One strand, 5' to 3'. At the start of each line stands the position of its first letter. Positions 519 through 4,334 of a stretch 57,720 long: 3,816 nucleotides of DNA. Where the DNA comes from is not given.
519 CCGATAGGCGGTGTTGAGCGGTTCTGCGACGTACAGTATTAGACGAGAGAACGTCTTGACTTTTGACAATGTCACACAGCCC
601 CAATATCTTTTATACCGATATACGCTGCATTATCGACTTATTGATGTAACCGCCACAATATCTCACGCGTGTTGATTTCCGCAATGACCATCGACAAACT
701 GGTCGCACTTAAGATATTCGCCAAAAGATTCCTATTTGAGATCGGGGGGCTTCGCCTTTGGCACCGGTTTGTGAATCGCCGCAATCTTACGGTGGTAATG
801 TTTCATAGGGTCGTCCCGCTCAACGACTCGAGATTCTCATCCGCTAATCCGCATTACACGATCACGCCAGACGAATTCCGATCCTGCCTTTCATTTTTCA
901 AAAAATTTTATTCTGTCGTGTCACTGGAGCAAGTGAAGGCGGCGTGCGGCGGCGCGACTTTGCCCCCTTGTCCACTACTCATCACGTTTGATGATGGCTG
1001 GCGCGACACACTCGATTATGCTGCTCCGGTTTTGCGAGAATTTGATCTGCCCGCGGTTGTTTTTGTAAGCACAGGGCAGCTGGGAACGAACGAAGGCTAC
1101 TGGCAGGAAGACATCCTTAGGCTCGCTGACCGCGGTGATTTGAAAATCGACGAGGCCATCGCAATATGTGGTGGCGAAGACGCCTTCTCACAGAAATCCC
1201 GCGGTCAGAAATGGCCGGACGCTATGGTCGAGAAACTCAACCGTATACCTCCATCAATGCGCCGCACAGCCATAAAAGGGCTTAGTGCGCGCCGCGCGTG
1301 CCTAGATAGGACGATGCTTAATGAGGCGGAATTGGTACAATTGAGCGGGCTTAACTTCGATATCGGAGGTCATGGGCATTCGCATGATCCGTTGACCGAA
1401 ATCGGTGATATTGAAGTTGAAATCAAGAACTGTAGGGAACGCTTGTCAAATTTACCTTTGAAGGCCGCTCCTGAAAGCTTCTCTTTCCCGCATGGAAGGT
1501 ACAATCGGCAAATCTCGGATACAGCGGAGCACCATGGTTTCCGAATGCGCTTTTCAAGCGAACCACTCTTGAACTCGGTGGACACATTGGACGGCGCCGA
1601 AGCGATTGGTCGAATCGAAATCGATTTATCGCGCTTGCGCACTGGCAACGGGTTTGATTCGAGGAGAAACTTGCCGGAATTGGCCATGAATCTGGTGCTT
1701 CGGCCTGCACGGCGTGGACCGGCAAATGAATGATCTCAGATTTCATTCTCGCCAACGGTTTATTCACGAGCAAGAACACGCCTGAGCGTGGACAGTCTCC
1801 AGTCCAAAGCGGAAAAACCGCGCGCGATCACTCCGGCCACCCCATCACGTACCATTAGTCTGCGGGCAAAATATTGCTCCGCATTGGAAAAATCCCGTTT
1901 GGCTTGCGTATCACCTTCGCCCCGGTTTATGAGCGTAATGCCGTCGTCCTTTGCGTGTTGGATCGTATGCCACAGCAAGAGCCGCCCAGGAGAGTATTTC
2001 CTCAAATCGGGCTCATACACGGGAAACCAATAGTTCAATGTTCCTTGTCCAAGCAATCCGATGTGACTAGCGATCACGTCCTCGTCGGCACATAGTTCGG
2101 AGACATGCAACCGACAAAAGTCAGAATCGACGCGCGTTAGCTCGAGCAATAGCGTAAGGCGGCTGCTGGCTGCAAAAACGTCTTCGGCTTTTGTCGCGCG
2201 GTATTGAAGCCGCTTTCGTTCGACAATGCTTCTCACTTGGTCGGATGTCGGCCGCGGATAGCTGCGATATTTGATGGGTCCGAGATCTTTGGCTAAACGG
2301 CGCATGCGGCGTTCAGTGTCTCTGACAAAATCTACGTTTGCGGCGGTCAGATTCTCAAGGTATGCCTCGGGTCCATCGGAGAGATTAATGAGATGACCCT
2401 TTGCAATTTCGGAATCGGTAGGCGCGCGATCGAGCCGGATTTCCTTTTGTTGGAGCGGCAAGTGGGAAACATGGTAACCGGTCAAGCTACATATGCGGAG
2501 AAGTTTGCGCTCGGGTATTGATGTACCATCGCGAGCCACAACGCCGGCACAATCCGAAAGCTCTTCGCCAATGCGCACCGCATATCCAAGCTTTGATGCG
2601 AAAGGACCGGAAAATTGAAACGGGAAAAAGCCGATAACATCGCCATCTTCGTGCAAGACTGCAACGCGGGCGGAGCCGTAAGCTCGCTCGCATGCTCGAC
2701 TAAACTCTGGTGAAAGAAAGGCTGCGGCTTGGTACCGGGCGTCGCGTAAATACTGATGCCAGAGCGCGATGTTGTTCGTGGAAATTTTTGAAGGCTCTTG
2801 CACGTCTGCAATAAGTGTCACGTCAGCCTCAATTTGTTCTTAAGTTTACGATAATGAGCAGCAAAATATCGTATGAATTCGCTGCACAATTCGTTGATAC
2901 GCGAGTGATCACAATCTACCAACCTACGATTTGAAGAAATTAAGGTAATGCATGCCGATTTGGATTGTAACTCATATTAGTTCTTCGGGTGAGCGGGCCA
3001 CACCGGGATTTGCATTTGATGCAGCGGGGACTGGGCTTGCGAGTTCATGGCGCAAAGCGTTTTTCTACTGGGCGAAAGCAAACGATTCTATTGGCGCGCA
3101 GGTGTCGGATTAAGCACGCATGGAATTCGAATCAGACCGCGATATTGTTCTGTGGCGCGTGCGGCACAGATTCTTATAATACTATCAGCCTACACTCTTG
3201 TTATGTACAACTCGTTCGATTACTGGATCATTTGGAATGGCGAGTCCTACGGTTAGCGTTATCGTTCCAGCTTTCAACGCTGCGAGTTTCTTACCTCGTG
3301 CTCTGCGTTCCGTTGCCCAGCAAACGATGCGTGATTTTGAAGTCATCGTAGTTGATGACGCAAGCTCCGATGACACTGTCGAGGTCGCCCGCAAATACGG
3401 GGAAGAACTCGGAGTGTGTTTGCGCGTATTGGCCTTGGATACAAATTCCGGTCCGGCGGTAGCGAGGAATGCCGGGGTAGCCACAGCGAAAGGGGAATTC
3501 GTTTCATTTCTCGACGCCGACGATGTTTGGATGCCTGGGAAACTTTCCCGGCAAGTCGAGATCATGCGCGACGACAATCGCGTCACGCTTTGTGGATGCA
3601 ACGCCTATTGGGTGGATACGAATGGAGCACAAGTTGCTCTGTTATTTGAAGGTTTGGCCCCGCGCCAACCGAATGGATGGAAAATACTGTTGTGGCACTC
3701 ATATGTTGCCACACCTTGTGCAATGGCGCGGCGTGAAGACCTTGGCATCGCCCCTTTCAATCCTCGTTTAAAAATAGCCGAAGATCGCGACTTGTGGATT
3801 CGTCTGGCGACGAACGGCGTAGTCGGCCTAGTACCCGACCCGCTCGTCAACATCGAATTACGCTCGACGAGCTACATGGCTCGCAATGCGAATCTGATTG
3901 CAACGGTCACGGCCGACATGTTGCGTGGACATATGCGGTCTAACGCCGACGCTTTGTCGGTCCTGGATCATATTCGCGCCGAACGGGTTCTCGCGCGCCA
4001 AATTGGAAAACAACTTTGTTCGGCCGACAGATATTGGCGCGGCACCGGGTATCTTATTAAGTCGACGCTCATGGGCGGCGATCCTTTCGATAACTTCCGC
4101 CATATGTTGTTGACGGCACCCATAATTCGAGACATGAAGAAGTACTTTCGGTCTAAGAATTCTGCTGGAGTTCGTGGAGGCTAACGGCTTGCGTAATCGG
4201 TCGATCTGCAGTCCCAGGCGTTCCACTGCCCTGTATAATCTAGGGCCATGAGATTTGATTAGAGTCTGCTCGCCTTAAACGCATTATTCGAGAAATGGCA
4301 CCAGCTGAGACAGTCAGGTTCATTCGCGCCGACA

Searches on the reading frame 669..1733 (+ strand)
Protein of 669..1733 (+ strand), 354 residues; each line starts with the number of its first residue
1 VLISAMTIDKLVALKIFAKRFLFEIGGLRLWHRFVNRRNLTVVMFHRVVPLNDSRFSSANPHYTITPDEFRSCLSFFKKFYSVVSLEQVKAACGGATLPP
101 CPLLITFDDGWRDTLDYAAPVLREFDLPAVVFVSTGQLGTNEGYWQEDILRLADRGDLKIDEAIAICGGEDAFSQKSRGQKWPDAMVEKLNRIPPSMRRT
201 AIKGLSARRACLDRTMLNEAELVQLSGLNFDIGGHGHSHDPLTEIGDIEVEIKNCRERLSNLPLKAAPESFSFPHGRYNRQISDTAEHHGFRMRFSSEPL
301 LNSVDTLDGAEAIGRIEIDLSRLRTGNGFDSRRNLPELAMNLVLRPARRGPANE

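Call 9: search_protein_families(library=pfam, proteins=[window:669-1733:+], max_evalue=0.001)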
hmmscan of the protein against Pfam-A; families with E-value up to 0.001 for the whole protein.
window:669-1733:+ (354 aa): 1 family
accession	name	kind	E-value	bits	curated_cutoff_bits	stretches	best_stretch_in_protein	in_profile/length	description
PF01522.26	Polysacc_deac_1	-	3.5e-15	56.5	23.1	2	103-156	9-58/124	Polysaccharide deacetylase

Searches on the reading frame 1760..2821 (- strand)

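Call 9: search_protein_families(library=pfam, proteins=[window:1760-2821:-], max_evalue=0.001)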
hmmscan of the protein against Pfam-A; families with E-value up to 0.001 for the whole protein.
window:1760-2821:- (353 aa): 1 family
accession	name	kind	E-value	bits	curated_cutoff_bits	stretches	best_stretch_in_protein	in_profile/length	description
PF13480.13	Acetyltransf_6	-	5.1e-25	88.7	22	1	167-309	4-143/143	Acetyltransferase (GNAT) domain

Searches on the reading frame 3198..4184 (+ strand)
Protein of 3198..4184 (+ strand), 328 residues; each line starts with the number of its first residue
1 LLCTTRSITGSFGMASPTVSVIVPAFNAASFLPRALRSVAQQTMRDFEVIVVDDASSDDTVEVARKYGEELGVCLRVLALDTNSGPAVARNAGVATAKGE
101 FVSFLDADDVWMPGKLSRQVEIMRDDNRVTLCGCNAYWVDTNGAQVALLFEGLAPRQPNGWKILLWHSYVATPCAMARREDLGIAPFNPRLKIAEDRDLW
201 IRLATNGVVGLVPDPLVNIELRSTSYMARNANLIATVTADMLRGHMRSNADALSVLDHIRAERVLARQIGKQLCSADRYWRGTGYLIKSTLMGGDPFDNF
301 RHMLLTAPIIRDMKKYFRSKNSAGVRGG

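Call 9: search_protein_families(library=pfam, proteins=[window:3198-4184:+], max_evalue=0.001)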
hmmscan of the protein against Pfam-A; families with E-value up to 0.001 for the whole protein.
window:3198-4184:+ (328 aa): 3 families
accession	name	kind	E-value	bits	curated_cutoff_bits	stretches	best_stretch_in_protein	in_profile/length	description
PF00535.33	Glycos_transf_2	-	3.1e-37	128.5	23.3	1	20-180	1-161/168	Glycosyl transferase family 2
PF13641.12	Glyco_tranf_2_3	-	1.1e-17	65.2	27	1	17-207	1-198/230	Glycosyltransferase like family 2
PF10111.15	Glyco_tranf_2_2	-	2.1e-11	44.3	27.3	1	32-124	15-107/276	Glycosyltransferase like family 2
